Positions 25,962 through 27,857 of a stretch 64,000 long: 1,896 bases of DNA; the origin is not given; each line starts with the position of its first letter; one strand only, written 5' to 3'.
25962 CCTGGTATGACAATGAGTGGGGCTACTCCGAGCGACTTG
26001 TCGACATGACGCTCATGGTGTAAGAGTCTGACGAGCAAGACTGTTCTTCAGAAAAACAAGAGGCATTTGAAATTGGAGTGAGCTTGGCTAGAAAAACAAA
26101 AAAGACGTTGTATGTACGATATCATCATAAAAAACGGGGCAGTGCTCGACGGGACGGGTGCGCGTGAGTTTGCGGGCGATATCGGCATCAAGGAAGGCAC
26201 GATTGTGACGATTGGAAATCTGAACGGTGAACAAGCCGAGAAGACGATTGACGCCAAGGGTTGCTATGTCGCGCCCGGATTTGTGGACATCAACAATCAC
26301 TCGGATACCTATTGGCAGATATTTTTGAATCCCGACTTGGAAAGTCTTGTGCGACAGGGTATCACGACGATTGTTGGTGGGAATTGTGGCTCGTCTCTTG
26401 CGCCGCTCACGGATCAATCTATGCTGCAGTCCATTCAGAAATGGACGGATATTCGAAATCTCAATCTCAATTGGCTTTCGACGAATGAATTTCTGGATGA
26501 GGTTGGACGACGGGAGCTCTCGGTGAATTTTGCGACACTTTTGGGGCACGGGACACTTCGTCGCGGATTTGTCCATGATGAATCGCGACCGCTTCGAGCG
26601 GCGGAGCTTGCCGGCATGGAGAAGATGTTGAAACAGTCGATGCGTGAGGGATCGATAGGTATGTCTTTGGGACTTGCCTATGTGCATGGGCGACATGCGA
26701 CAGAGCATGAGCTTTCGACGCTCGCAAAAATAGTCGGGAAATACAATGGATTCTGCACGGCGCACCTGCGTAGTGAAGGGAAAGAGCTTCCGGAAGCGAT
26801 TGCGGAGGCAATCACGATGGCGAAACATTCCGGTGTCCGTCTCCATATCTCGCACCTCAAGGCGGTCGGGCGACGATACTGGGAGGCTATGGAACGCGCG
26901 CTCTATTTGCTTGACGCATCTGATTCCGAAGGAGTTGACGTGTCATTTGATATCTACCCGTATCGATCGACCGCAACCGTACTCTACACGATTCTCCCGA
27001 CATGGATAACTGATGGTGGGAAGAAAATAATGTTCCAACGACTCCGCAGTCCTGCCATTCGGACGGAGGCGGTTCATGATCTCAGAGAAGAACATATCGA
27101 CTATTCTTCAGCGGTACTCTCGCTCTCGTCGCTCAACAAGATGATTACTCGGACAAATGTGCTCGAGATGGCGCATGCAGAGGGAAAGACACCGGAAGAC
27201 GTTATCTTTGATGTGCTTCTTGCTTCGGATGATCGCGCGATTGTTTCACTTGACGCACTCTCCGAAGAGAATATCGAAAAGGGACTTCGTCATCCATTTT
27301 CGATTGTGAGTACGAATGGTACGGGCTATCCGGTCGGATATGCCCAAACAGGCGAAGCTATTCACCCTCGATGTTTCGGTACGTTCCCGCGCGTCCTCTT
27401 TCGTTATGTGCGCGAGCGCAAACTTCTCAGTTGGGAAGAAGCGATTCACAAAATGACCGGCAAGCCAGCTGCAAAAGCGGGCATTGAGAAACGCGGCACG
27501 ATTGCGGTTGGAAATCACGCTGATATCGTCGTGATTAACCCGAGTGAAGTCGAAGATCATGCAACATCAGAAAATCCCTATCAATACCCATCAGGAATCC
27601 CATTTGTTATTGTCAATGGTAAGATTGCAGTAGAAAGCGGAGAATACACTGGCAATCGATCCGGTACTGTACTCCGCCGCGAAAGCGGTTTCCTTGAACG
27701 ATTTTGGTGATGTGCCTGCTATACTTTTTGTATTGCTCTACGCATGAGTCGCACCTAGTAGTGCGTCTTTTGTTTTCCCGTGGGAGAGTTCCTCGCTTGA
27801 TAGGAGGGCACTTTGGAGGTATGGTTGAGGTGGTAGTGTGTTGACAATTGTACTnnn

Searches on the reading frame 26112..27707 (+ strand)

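Call 71: search_protein_families(library=pfam, proteins=[window:26112-27707:+], max_evalue=0.00001)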
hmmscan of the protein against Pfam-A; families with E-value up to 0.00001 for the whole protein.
window:26112-27707:+ (532 aa): 2 families
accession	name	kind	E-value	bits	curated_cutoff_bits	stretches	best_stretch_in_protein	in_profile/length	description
PF07969.17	Amidohydro_3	-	1.2e-21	78.2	29.7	2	421-506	386-471/472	Amidohydrolase family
PF01979.26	Amidohydro_1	-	2.2e-07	30.9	25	0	432-505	275-344/345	Amidohydrolase family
